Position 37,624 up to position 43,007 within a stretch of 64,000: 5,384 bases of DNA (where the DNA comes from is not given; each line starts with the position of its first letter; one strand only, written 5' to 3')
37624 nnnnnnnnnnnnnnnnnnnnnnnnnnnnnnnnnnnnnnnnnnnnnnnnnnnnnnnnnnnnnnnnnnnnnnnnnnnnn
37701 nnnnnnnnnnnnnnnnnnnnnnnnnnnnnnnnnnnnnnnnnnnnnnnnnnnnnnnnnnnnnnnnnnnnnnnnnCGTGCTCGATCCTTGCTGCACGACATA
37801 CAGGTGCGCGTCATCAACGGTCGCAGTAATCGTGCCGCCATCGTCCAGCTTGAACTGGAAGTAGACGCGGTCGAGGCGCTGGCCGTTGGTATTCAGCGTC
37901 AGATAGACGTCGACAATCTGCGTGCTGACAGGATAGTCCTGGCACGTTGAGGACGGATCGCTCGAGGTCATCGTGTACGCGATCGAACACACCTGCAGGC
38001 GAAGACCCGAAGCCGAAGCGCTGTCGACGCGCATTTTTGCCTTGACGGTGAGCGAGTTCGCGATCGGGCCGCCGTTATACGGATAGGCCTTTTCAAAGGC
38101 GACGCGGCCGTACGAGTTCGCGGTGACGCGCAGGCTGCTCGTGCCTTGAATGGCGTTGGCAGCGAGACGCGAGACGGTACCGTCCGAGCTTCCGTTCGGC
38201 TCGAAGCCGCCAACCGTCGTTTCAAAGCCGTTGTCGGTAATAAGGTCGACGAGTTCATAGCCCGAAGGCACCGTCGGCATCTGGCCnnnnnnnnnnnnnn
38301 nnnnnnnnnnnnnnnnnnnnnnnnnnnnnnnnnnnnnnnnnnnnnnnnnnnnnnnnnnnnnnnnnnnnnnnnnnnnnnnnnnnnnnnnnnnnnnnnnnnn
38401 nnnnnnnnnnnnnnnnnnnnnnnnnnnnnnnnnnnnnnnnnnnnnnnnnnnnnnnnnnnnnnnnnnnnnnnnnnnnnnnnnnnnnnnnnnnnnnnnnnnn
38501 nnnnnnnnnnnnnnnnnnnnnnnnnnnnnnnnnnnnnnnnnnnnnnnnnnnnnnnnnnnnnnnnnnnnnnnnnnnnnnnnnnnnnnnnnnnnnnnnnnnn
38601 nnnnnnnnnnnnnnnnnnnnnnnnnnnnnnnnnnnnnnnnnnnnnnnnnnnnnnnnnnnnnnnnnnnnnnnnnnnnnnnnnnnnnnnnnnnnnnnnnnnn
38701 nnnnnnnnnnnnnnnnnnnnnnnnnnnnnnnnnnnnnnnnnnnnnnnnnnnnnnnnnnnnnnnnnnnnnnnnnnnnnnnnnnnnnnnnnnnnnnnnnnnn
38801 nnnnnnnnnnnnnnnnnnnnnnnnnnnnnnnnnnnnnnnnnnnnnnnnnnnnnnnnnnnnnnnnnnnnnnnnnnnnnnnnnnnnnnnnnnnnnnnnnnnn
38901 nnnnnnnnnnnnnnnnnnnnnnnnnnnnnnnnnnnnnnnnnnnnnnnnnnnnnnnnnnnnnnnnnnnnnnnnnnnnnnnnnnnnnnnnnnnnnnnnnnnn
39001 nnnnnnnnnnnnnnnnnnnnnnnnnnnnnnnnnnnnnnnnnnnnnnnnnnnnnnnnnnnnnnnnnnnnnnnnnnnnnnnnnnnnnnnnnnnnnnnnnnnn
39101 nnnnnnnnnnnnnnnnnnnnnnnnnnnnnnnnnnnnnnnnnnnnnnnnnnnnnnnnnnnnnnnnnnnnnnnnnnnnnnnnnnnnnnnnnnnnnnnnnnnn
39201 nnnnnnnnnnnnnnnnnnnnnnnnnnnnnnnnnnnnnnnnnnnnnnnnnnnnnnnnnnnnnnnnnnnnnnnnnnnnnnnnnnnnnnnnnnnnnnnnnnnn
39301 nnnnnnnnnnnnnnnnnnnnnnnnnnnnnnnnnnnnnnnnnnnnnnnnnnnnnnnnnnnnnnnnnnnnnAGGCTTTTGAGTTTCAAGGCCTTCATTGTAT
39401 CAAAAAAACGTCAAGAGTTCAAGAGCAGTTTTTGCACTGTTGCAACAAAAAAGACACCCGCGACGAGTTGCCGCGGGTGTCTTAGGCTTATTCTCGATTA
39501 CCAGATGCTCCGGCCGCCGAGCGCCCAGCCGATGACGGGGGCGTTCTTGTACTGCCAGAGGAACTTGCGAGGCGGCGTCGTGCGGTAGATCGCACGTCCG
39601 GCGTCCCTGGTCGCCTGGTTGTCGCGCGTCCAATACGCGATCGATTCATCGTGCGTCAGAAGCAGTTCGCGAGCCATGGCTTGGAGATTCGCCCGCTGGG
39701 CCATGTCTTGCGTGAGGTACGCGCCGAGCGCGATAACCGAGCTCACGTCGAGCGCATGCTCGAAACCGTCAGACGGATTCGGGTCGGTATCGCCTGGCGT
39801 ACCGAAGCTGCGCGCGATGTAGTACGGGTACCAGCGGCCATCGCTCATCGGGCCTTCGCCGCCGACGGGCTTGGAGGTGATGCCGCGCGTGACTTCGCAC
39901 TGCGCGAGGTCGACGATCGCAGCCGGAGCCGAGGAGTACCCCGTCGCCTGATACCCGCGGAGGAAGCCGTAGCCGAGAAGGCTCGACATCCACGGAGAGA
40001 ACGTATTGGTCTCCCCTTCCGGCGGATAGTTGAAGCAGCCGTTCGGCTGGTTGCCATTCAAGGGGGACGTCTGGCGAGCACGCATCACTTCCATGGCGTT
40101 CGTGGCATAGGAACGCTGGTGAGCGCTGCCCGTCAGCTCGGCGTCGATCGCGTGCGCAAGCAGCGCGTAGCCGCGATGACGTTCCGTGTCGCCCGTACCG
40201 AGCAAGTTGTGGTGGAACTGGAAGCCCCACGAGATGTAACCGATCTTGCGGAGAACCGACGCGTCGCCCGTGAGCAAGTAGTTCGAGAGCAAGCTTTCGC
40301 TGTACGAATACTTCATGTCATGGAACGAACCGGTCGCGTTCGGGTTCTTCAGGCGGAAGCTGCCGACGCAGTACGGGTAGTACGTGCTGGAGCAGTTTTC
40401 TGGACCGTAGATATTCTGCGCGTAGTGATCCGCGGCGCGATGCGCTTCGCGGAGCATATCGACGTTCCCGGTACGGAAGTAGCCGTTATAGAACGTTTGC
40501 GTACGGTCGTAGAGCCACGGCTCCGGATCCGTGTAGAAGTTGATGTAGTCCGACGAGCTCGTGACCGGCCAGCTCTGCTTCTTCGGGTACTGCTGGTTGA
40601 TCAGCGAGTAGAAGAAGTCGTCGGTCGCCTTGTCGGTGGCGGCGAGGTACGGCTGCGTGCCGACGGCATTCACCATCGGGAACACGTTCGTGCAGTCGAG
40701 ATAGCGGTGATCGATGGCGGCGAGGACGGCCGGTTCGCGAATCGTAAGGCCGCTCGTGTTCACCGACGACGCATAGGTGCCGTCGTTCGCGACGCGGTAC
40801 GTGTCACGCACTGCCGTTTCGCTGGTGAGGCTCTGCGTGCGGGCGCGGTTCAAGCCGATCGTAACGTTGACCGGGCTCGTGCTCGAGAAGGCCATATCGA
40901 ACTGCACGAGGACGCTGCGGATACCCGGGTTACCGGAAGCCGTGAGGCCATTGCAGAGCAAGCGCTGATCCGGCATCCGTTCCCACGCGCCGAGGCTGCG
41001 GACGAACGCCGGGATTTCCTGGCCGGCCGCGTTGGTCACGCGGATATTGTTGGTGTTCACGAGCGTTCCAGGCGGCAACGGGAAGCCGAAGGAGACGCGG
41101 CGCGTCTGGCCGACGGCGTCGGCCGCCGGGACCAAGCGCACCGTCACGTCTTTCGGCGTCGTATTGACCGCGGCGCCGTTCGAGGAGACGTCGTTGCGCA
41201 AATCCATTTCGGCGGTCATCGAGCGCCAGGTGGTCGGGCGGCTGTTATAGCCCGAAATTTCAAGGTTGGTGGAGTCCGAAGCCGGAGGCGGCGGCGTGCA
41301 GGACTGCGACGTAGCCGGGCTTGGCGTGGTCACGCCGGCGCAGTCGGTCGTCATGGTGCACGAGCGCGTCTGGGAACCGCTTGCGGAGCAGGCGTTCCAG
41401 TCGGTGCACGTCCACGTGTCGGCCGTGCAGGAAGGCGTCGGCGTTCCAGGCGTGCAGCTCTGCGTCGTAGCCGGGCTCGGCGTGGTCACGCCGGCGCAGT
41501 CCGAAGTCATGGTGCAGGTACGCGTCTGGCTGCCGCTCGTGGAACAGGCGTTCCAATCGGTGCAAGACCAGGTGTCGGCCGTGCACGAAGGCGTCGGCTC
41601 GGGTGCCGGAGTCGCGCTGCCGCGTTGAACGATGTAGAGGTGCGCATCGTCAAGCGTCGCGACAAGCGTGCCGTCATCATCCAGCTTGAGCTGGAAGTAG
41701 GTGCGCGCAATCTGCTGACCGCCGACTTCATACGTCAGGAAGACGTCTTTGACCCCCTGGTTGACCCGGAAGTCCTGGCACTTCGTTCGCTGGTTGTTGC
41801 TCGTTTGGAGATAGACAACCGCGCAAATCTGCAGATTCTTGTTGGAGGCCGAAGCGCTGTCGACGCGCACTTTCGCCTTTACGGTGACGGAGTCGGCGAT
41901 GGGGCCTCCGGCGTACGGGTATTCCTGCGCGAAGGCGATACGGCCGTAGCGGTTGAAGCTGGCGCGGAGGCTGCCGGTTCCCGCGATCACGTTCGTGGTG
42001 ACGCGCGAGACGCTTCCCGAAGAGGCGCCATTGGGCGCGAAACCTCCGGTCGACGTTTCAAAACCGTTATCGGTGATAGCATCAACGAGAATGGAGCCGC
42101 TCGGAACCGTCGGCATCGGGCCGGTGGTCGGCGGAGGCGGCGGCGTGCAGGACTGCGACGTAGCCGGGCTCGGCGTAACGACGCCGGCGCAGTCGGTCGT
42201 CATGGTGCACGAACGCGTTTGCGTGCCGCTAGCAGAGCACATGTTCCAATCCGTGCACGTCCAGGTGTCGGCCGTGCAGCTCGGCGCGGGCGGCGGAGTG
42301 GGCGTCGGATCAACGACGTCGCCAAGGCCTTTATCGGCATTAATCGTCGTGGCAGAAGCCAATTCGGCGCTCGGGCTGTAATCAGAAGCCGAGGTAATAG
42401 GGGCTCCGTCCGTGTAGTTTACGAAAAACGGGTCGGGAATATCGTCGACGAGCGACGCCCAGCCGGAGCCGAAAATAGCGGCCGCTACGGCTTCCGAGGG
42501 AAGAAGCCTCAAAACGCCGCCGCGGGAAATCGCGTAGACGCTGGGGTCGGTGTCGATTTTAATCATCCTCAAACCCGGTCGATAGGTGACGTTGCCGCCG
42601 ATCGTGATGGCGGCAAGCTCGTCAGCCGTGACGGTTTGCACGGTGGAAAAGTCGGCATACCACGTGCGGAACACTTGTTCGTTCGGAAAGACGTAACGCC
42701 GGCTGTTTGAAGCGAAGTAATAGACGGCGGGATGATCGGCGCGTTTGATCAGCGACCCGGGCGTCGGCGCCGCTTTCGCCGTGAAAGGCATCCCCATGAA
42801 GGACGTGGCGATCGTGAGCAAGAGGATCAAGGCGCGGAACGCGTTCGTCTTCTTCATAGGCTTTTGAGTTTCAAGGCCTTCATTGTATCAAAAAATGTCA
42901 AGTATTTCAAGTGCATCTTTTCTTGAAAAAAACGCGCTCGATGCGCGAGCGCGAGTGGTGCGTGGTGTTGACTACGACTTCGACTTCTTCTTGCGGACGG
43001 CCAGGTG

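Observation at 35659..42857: Tandem paralogous giant secreted proteins carrying a novel six-cysteine ~47-aa module and swapped C-terminal domains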

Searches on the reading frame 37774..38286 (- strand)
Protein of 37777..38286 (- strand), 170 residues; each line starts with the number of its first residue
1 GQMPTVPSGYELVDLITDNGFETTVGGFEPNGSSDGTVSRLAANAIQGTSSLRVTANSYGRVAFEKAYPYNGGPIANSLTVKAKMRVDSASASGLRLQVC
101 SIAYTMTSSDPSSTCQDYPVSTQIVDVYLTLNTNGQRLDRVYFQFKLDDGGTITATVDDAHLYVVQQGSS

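Call 18: search_protein_families(library=pfam, proteins=[window:37777-38286:-], max_evalue=10)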
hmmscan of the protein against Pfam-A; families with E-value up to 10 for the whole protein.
seq(170 aa): 1 family
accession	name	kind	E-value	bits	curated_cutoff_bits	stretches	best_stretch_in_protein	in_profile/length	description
PF22704.2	CBM13-like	-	0.007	16.9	30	1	17-58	34-75/82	Alpha-galactosidase, CBM13 domain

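Call 77: search_solved_structures(query=A8, max_evalue=10, show_alignments=1)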
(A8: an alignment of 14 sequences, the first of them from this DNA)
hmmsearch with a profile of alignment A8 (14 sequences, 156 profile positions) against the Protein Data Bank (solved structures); distinct sequences matched with E-value up to 10: 21.
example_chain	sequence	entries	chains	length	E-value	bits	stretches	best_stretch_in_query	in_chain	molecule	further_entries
3j8f_4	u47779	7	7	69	0.091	15.9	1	65-116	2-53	Capsid protein VP4 | Protein VP4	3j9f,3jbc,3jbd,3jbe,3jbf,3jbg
6q0b_4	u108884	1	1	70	0.094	15.8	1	65-116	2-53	Capsid protein VP4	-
8e8z_4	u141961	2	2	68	0.12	15.5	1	68-116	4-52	Capsid protein VP4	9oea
1al2_4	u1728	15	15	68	0.12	15.5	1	68-116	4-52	P1/MAHONEY POLIOVIRUS | GENOME POLYPROTEIN, COAT PROTEIN VP4 | coat protein VP4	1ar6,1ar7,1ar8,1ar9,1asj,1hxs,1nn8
5o5b_4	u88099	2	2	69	0.16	15.1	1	66-116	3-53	Capsid proteins, VP4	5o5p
9wah_F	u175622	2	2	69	0.19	14.8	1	67-116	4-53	Capsid protein VP4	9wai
1piv_4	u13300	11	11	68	0.19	14.8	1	68-116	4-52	POLIOVIRUS TYPE 3 (SUBUNIT VP4) | POLIOVIRUS TYPE 3, SABIN STRAIN | POLIOVIRUS TYPE 3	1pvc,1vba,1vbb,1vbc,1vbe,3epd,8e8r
1z7s_4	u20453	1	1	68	0.21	14.7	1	81-118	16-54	Human coxsackievirus A21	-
7tqs_d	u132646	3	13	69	0.21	14.7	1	81-118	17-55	VP4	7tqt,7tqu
1eah_4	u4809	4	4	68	0.22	14.6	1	68-116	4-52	POLIOVIRUS TYPE 2 COAT PROTEINS VP1 TO VP4 | Protein VP4 | Capsid protein VP4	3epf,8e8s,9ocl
8e8y_4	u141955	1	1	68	0.23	14.6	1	68-116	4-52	Capsid protein VP4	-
4q4v_4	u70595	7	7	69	0.27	14.3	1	66-115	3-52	Coxsackievirus capsid protein VP4 | Capsid protein VP4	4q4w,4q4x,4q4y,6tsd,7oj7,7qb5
2bgk_A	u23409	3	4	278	0.3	14.2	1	13-71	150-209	RHIZOME SECOISOLARICIRESINOL DEHYDROGENASE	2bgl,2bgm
1dgi_4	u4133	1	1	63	0.53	13.4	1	79-116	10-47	VP4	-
4qey_A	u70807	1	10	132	0.59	13.2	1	55-119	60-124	Uncharacterized protein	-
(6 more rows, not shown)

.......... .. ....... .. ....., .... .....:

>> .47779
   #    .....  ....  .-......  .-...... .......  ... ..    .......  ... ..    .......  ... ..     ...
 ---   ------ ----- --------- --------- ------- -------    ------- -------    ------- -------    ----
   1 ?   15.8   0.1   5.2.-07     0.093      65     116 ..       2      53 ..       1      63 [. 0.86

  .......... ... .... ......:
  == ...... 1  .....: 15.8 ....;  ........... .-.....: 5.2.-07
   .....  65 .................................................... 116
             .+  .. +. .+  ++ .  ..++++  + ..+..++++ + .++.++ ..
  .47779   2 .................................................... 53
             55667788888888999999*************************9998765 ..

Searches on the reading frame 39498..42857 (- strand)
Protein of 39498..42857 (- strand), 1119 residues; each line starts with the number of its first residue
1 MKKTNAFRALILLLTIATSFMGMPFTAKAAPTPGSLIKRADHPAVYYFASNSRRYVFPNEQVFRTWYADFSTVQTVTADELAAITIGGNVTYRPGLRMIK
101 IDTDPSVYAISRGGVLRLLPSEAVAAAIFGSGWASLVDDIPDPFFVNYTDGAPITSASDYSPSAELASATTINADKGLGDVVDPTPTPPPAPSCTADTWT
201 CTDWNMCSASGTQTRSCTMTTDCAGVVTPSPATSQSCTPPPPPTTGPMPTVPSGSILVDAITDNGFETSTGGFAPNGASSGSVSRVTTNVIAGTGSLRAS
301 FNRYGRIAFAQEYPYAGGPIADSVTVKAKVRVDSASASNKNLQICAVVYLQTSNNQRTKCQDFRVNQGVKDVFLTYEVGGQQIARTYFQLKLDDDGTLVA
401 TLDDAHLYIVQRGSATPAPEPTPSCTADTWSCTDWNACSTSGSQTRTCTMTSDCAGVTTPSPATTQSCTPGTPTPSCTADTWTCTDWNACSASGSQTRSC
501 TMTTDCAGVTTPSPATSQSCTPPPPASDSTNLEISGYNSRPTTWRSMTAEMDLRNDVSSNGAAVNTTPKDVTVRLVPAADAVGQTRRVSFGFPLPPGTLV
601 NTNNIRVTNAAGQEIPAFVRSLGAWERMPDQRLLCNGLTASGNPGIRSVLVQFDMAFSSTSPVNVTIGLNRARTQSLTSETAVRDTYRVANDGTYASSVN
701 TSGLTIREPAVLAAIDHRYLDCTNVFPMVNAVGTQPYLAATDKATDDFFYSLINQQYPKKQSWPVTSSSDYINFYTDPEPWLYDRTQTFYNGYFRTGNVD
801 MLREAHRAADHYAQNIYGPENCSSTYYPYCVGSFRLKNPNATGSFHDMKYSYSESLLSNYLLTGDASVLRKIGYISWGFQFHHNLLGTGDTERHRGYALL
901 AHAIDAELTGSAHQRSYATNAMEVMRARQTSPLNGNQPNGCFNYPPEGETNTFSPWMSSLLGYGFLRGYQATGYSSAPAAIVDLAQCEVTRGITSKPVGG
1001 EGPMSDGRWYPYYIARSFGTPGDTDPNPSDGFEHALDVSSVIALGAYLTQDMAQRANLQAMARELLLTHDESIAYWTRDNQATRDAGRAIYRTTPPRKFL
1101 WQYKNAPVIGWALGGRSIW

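Call 3: search_protein_families(library=pfam, proteins=[window:39498-42857:-], max_evalue=1)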
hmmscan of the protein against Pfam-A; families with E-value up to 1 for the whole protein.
window:39498-42857:- (1119 aa): 2 families
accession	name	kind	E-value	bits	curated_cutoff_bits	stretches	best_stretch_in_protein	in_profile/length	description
PF19501.5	PcRGLX_1st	-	0.076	13.3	22.1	1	584-625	15-56/83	PcRGLX-like N-terminal RIFT barrel domain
PF21253.3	Mann_GBD_bact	-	0.5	11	27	1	265-355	2-88/143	Mannanase, galactose-binding domain-like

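Call 4: search_protein_families(library=ncbifam, proteins=[window:39498-42857:-], max_evalue=1)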
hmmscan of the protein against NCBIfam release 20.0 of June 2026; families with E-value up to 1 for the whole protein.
window:39498-42857:- (1119 aa): 0 families

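Call 13: search_solved_structures(query=window:39498-42857:-, max_evalue=1, show_alignments=2)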
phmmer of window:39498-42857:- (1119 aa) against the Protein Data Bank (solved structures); distinct sequences matched with E-value up to 1: 0.
